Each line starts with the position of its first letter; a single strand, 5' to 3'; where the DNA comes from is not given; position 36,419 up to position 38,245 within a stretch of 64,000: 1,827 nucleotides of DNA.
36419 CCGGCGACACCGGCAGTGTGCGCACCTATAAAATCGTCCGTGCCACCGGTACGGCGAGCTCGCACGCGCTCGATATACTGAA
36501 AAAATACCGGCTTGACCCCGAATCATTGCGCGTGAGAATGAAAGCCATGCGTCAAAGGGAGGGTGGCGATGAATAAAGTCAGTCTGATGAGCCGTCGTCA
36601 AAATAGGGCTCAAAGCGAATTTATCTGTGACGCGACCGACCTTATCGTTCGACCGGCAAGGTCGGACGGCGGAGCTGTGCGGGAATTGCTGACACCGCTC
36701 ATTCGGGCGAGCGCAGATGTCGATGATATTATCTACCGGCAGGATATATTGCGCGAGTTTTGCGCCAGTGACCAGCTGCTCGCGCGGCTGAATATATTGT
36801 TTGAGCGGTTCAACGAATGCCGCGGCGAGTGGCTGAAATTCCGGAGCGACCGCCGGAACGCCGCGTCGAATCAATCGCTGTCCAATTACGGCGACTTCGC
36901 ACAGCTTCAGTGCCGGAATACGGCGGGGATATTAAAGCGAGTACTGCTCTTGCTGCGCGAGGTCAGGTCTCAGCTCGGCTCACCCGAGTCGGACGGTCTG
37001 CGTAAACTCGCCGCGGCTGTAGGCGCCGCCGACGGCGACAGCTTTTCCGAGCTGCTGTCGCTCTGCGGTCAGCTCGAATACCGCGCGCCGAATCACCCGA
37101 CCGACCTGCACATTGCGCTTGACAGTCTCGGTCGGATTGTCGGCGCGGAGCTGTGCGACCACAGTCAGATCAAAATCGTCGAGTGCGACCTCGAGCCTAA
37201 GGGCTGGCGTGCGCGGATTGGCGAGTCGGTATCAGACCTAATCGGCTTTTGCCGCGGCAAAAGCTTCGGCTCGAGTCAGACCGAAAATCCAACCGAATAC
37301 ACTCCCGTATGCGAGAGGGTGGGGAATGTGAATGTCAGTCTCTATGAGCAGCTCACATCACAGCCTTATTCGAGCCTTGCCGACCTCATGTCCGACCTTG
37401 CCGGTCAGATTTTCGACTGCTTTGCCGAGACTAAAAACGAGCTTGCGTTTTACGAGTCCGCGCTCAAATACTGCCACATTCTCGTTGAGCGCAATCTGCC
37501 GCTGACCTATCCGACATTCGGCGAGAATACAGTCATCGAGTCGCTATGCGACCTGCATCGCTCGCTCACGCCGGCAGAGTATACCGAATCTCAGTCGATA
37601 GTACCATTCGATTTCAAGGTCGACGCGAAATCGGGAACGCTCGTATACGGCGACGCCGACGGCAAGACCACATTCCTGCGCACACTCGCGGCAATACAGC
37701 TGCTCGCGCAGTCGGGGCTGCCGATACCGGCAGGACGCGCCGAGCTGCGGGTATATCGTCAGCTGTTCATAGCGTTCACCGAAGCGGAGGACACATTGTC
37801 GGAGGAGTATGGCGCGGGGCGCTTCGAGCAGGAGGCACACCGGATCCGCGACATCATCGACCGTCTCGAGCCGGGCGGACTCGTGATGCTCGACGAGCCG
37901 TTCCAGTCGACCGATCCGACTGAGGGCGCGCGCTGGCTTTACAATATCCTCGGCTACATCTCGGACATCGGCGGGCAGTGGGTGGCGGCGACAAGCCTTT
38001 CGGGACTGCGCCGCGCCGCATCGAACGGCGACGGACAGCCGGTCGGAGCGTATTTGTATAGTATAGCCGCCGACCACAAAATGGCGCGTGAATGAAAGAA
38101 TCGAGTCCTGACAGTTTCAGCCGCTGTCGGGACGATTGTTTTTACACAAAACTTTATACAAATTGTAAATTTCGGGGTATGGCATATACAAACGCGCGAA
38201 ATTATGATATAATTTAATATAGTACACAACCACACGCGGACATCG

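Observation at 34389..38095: Translationally coupled operon of a small membrane protein plus two complementary-degenerate MutS-domain-V ATPases lacking mismatch-recognition and nuclease domains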

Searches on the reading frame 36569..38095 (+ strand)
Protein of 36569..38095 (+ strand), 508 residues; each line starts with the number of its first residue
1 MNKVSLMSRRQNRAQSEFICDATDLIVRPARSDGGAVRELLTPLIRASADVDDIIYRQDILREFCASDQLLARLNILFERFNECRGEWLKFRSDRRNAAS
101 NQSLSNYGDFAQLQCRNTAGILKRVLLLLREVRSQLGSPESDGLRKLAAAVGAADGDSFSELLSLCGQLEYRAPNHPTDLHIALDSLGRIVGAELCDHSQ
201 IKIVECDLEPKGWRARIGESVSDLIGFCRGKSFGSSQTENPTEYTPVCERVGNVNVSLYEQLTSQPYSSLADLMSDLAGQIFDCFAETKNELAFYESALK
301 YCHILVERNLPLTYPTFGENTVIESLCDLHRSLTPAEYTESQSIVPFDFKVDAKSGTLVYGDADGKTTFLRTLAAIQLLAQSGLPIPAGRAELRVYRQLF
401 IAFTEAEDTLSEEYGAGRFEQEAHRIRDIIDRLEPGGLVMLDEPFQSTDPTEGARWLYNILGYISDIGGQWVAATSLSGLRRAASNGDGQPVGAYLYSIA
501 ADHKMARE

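Call 7: search_protein_families(library=pfam, proteins=[window:36569-38095:+], max_evalue=1)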
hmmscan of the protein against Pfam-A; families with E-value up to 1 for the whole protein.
window:36569-38095:+ (508 aa): 1 family
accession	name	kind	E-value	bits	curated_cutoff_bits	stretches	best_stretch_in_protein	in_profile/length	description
PF00488.27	MutS_V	-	6.2e-10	39.8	30.2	1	364-474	9-117/188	MutS domain V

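Call 8: search_protein_families(library=ncbifam, proteins=[window:36569-38095:+], max_evalue=1)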
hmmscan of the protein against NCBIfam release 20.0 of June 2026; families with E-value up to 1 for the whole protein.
window:36569-38095:+ (508 aa): 5 families
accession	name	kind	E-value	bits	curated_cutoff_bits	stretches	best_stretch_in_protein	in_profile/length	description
NF052383.1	ATPase_KamC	equivalog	2.4e-15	56.3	300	1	339-468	293-419/508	lysine 5,6-aminomutase reactivase ATPase KamC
TIGR01069.2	mutS2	equivalog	1.7e-13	49.8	400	1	340-489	314-461/790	endonuclease MutS2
NF003810.1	PRK05399.1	equivalog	3.2e-08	32.7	480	1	362-443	610-688/793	DNA mismatch repair protein MutS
TIGR01070.1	mutS1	equivalog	7.4e-07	27.9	641.7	1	308-466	548-702/840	DNA mismatch repair protein MutS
NF010710.0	PRK14112.1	equivalog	0.18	11.7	297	1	312-352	83-121/149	urease accessory protein UreE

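Call 9: search_protein_families(library=padloc, proteins=[window:36569-38095:+], max_evalue=1)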
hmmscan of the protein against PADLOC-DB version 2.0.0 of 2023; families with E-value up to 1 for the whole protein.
window:36569-38095:+ (508 aa): 0 families

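Call 10: search_solved_structures(query=window:36569-38095:+, max_evalue=1)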
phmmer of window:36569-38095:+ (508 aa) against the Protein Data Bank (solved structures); distinct sequences matched with E-value up to 1: 39.
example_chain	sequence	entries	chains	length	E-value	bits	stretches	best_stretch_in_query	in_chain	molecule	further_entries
7vuf_B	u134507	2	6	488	3.3e-10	42.4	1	305-489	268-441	Endonuclease MutS2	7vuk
8qpp_W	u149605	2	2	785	2e-09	39.9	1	345-489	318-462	Endonuclease MutS2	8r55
7qv3_v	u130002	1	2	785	2e-09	39.9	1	345-489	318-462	Endonuclease MutS2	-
9kce_B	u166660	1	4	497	7.6e-08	34.6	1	342-481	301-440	Endonuclease MutS2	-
1ewr_A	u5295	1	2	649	9.8e-05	24.4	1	344-454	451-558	DNA MISMATCH REPAIR PROTEIN MUTS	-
1ewq_A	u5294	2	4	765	0.00012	24.1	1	344-454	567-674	DNA MISMATCH REPAIR PROTEIN MUTS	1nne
1fw6_A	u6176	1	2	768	0.00012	24.1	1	344-454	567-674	DNA MISMATCH REPAIR PROTEIN MUTS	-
8r7e_B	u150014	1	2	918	0.0022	19.9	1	348-467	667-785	DNA mismatch repair protein Msh3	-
3thw_B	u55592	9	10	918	0.0023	19.9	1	348-467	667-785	DNA mismatch repair protein Msh3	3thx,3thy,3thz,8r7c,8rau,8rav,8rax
8rz7_B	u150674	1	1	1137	0.003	19.5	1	348-467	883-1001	DNA mismatch repair protein Msh3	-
8olx_B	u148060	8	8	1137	0.0031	19.4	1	348-467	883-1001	DNA mismatch repair protein Msh3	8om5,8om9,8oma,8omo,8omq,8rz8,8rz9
8r7v_B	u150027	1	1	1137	0.0031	19.4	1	348-467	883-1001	DNA mismatch repair protein Msh3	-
8rb1_B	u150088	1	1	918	0.0057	18.5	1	348-467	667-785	DNA mismatch repair protein Msh3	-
5akb_A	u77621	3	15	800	0.008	18.1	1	313-455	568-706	DNA MISMATCH REPAIR PROTEIN MUTS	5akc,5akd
7ai6_A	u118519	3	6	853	0.0092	17.9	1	313-455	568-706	DNA mismatch repair protein MutS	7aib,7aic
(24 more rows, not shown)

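Call 13: find_homologous_proteins(query=window:36569-38095:+)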
Query window:36569-38095:+ (508 aa): 90 proteins with E <= 0.001 among 8000 candidates.
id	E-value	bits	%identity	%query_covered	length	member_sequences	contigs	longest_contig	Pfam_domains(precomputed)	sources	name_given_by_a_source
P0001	0.0e+0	1093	95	100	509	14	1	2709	PF00488.28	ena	-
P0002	0.0e+0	1067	94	99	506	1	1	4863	PF00488.28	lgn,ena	-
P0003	0.0e+0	1062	94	99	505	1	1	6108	PF00488.28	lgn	-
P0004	0.0e+0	1061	94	99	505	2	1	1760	PF00488.28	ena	-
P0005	0.0e+0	1060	94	99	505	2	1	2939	PF00488.28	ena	-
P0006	0.0e+0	1057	94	99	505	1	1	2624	PF00488.28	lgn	-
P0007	0.0e+0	1056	93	99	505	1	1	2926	PF00488.28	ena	-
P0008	0.0e+0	1055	93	99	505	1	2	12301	PF00488.28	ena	-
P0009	0.0e+0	1052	93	99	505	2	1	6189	PF00488.28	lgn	-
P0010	0.0e+0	1046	93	99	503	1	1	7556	PF00488.28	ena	-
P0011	0.0e+0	1044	93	99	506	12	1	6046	PF00488.28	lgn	-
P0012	0.0e+0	1043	92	99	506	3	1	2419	PF00488.28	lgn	-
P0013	0.0e+0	1039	92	100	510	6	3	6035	PF00488.28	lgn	-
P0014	0.0e+0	1015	90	99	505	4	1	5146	PF00488.28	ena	-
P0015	3.4e-287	971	87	99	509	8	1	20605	PF00488.28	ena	-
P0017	2.2e-62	229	34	91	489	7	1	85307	PF00488.28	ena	-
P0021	1.3e-30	125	24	87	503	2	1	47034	PF00488.28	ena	-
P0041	9.2e-13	66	24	88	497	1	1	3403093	PF00488.28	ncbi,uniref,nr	ncbi:DNA mismatch repair protein MutS [Thermoanaerobacterium sp. RBIITD]|uniref:MutS-related protein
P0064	1.7e-9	55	26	44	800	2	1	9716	PF00488.28,PF01713.28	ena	-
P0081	6.1e-6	43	32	27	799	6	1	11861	PF20297.5,PF00488.28,PF01713.28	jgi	jgi:DNA mismatch repair protein MutS2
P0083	7.7e-6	43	31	28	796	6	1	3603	PF00488.28,PF01713.28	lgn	-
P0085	1.6e-5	42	32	27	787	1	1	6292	PF20297.5,PF00488.28,PF01713.28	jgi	-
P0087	1.2e-4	39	27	38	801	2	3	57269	PF20297.5,PF00488.28,PF01713.28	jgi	-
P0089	3.0e-4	38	31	29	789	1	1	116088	PF20297.5,PF00488.28,PF01713.28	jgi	jgi:DNA mismatch repair protein MutS2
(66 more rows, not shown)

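Call 14: find_encoding_contigs(protein=P0017, flank=8000, max_places=2)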
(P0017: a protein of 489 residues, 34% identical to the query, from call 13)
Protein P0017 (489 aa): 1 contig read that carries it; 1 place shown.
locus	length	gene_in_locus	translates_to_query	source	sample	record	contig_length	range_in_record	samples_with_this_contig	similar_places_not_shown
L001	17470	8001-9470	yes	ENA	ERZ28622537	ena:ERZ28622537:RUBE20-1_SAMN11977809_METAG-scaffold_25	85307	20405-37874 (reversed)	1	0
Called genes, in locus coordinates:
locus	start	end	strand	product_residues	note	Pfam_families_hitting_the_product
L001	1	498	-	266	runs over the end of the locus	-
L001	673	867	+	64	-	-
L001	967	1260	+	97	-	PF05402:PqqD (weak)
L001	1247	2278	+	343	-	PF04055:Radical_SAM, PF13353:Fer4_12, PF13186:SPASM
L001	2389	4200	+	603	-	PF00664:ABC_membrane, PF00005:ABC_tran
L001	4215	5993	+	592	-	PF02463:SMC_N (faint), PF00005:ABC_tran, PF13304:AAA_21 (faint)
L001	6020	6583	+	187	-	-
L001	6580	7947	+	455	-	-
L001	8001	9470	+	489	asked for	PF00488:MutS_V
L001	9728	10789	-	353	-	PF14907:NTP_transf_5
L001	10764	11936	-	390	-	PF00550:PP-binding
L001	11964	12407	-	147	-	PF00717:Peptidase_S24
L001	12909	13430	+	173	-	-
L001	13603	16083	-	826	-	-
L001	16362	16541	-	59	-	-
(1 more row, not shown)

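Call 15: find_encoding_contigs(protein=P0021, flank=8000, max_places=2)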
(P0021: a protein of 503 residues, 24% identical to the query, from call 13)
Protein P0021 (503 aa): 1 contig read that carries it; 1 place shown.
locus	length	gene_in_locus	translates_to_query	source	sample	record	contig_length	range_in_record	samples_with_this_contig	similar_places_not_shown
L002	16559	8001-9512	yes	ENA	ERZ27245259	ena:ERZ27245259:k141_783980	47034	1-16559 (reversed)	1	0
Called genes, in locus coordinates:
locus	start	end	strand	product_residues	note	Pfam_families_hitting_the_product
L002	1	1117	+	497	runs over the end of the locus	PF00089:Trypsin, PF13365:Trypsin_2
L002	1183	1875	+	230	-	PF00072:Response_reg, PF00486:Trans_reg_C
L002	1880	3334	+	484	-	PF00672:HAMP (faint), PF00512:HisKA, PF02518:HATPase_c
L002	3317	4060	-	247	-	PF02463:SMC_N, PF00005:ABC_tran, PF13304:AAA_21 (weak)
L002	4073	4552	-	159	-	PF00528:BPD_transp_1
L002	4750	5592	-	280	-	PF00497:SBP_bac_3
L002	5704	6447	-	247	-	PF10988:DUF2807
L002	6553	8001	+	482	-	PF00488:MutS_V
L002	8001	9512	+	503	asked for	PF00488:MutS_V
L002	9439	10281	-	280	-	PF22435:MRM3-like_sub_bind, PF22655:SpoU_sub_bind_like, PF00588:SpoU_methylase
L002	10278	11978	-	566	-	PF00753:Lactamase_B, PF12706:Lactamase_B_2, PF22505:RNase_J_b_CASP, PF07521:RMMBL, PF17770:RNase_J_C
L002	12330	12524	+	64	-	-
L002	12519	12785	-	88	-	-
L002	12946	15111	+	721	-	PF00483:NTP_transferase, PF24894:Hexapep_GlmU (faint), PF25084:LbH_EIF2B, PF25087:GMPPB_C, PF00132:Hexapep (weak)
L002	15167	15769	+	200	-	PF09551:Spore_II_R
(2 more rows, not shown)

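Call 16: find_encoding_contigs(protein=P0041, flank=8000, max_places=2)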
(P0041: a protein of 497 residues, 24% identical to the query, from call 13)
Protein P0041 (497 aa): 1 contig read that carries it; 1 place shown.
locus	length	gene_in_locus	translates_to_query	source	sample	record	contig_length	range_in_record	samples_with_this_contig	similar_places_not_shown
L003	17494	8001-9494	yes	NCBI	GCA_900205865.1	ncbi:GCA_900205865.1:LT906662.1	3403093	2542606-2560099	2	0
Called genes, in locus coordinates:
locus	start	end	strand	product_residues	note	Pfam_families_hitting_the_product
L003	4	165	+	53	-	PF11666:DUF2933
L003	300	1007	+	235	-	PF04012:PspA_IM30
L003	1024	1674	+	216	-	-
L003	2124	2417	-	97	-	-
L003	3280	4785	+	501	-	PF00488:MutS_V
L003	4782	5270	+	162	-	-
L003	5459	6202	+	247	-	PF00488:MutS_V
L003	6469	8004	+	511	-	PF00488:MutS_V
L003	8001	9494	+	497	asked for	PF00488:MutS_V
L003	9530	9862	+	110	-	-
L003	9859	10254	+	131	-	PF03130:HEAT_PBS (faint), PF13646:HEAT_2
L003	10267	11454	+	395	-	PF00083:Sugar_tr (faint), PF07690:MFS_1, PF12832:MFS_1_like, PF07690:MFS_1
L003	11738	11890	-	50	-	PF07561:DUF1540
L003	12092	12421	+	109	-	-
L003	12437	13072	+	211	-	PF00403:HMA, PF19991:HMA_2 (weak)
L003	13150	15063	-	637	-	PF00078:RVT_1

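Call 56: search_dna_similar(query=window:36569-38095:+, collection=plasmids, mode=protein, max_evalue=0.00001, max_rows=15)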
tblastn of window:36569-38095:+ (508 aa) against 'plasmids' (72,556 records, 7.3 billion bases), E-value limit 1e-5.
Records with a match: 46; places in all: 53; records where one place covers at least 80% of the query: 0.
Best place of each record, by identity: <60% 46.
By first word of the organism name: Klebsiella 18; Citrobacter 6; Enterobacter 5; Burkholderia 3; Salmonella 2; Bacillus 2; Tsukamurella 1; Rubrobacter 1; Alicyclobacillus 1; Escherichia 1; and 6 more.
By predicted mobility (MOB-suite, as given by PLSDB): conjugative 21; non-mobilizable 13; mobilizable 12.
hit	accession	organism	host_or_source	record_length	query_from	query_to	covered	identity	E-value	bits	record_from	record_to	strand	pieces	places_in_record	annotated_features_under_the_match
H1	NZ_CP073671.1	Burkholderia cenocepacia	Homo sapiens,blood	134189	211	454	48%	27.8%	1e-12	79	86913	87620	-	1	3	DNA mismatch repair protein MutS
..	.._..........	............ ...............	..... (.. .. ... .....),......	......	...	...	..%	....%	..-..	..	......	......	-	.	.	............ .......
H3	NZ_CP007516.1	Rubrobacter radiotolerans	-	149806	208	480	54%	24.2%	4e-9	67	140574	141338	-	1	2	hypothetical protein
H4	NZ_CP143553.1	Burkholderia multivorans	Homo sapiens,bronchoalveolar lavage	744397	261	474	42%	27.9%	9e-13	79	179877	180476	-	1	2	DNA mismatch repair protein MutS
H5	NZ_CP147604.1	Klebsiella pneumoniae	Homo sapiens,bloodstream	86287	270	478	41%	28.5%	7e-16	89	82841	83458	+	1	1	hypothetical protein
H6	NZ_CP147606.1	Klebsiella pneumoniae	Homo sapiens,bloodstream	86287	270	478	41%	28.5%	7e-16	89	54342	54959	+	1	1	hypothetical protein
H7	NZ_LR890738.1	Klebsiella pneumoniae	Homo sapiens,wound swab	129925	270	478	41%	28.5%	7e-16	89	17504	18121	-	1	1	hypothetical protein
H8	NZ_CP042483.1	Klebsiella pneumoniae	Homo sapiens,Whole organism,clinical ...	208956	270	478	41%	28.5%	7e-16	89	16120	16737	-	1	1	hypothetical protein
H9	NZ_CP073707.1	Burkholderia cenocepacia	Homo sapiens,blood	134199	291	507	43%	27.0%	6e-11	73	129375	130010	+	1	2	hypothetical protein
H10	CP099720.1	Enterobacter sp. Z1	bacteria,soil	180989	270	466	39%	28.6%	2e-15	87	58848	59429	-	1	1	hypothetical protein (x2)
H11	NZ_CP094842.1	Enterobacter ludwigii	cell culture,tailing mud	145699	270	466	39%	28.6%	3e-15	87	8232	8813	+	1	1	hypothetical protein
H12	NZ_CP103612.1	Enterobacter cloacae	Homo sapiens,blood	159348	270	466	39%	28.6%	3e-15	87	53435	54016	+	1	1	hypothetical protein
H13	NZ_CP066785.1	Alicyclobacillus sp. ALC3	cell culture,acid mine drainage sediment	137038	271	477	41%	27.2%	3e-13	80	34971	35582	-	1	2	hypothetical protein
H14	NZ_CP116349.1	Enterobacter ludwigii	strawberry,pure cluture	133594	270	478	41%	26.6%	3e-15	87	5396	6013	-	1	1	DNA mismatch repair protein MutS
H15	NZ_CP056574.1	Citrobacter freundii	culture,Wastewater influent sample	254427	270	478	41%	26.6%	3e-15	87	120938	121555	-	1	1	DNA mismatch repair protein MutS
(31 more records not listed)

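Call 57: get_annotated_region(hit=H13, flank=7000)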
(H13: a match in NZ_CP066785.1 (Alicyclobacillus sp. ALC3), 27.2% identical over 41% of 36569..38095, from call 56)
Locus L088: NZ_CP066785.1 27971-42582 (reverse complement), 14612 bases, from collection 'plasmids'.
description: Alicyclobacillus sp. ALC3 plasmid unnamed, complete sequence
organism: Alicyclobacillus sp. ALC3 (NCBI taxid 2796143)
taxonomy: Bacteria; Bacillota; Bacilli; Bacillales; Alicyclobacillaceae; Alicyclobacillus; Alicyclobacillus sp. ALC3
host: -; source: cell culture,acid mine drainage sediment; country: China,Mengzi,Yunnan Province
typing (MOB-suite, as given by PLSDB): non-mobilizable
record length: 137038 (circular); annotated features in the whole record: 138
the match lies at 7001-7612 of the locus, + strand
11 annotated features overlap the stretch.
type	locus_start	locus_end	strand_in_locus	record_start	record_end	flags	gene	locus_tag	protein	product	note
CDS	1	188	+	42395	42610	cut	-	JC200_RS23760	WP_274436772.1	hypothetical protein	-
CDS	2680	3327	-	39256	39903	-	-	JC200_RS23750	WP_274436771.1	hypothetical protein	-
CDS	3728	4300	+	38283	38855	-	-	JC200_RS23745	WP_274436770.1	manganese efflux pump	-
CDS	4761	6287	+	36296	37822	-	-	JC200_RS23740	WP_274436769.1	hypothetical protein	-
CDS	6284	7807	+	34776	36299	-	-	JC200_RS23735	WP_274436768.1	hypothetical protein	-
CDS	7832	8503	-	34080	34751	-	-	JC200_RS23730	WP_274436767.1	DUF190 domain-containing protein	-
CDS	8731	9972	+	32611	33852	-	-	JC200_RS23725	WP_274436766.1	MFS transporter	-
CDS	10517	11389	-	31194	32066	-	-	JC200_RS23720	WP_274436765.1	MBL fold metallo-hydrolase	-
CDS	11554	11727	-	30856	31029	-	-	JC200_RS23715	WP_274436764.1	hypothetical protein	-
CDS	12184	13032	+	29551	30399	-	-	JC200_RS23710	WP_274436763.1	sigma-70 family RNA polymerase sigma factor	GO:0006352 - DNA-templated transcription initiation [Evidence IEA]; GO:0006355 - regulation of DNA-templated ...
CDS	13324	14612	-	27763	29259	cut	-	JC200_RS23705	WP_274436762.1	NADH-quinone oxidoreductase subunit C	-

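Call 58: get_annotated_region(hit=H1, flank=7000)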
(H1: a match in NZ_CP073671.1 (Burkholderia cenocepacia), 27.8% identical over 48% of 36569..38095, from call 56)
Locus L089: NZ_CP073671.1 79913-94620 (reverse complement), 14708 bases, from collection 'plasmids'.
description: Burkholderia cenocepacia strain toggle2 plasmid unnamed1, complete sequence
organism: Burkholderia cenocepacia (NCBI taxid 95486)
taxonomy: Bacteria; Pseudomonadota; Betaproteobacteria; Burkholderiales; Burkholderiaceae; Burkholderia; Burkholderia cenocepacia
host: -; source: Homo sapiens,blood; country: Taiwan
typing (MOB-suite, as given by PLSDB): conjugative; replicon rep_cluster_1467; relaxase MOBF; mating-pair formation MPF_F
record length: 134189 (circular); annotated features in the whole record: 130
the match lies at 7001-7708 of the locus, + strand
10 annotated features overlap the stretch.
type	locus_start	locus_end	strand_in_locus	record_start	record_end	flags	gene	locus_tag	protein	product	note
CDS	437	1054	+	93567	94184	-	-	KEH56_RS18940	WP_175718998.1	histidine phosphatase family protein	-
CDS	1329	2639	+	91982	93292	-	-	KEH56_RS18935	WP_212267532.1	voltage-gated chloride channel family protein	-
CDS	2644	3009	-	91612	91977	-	-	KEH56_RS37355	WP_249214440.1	hypothetical protein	-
CDS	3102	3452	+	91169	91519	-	-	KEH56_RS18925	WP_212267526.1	hypothetical protein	-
CDS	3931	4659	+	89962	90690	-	-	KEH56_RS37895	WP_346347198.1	MFS transporter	GO:0055085 - transmembrane transport [Evidence IEA]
CDS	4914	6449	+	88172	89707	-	-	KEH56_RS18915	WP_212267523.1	hypothetical protein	-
CDS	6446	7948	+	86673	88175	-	-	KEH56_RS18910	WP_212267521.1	DNA mismatch repair protein MutS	-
CDS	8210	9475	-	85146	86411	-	-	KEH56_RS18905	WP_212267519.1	hypothetical protein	-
CDS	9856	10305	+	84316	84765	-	-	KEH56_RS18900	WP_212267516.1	hypothetical protein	-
CDS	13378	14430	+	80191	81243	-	-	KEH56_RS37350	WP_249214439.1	hypothetical protein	-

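Call 90: search_protein_families(library=pfam, proteins=[L003:4782-5270:+, L003:9530-9862:+], max_evalue=0.1)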
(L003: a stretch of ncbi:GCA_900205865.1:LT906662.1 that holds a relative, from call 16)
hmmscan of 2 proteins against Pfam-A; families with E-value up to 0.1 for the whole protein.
L003:4782-5270:+ (162 aa): 0 families

L003:9530-9862:+ (110 aa): 2 families
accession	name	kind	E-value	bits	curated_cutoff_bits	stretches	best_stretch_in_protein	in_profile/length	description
PF19964.5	EAD11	-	0.057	13.8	26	0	50-72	26-48/80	Effector-associated domain 11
PF16579.11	AdenylateSensor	-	0.066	14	27.1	1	65-97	56-88/118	Adenylate sensor of SNF1-like protein kinase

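Call 100: search_protein_families(library=padloc, alignment_id=A7, max_evalue=0.00001)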
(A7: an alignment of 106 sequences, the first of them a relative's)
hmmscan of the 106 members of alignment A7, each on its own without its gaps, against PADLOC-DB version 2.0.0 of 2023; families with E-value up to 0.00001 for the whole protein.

A. member 1, L002:5704-6447:- (247 aa): 0 families

B. families by the number of members that match (of 106 scanned): 15 families
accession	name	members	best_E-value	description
PDLC03951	RmrA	4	2.9e-14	-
PDLC02926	HTH_VI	4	3.3e-11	-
PDLC03954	RmrA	4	1.9e-09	-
PDLC04775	PDC-M69A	4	2.1e-06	-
PDLC03952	RmrA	3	9.9e-09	-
PDLC03945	RmrA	3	3.3e-08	-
PDLC03947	RmrA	2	2.9e-09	-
PDLC04142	capH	2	1.3e-07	capH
PDLC02903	pVip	1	4.2e-23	Viperins not associated with kinases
PDLC02904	pVip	1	2.8e-20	Viperins associated with kinases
PDLC01438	Csa3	1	3.9e-10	"CAS-I,CAS-II,CAS-III,CAS-IV,CAS-V,CAS-VI; associated_signaling"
PDLC03956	RmrA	1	1.5e-07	-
PDLC01720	Csa3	1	6.9e-07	Csa3_1_CAS-I-II-III-IV-V-VI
PDLC03944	RmrA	1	1.7e-06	-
PDLC03955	RmrA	1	7.7e-06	-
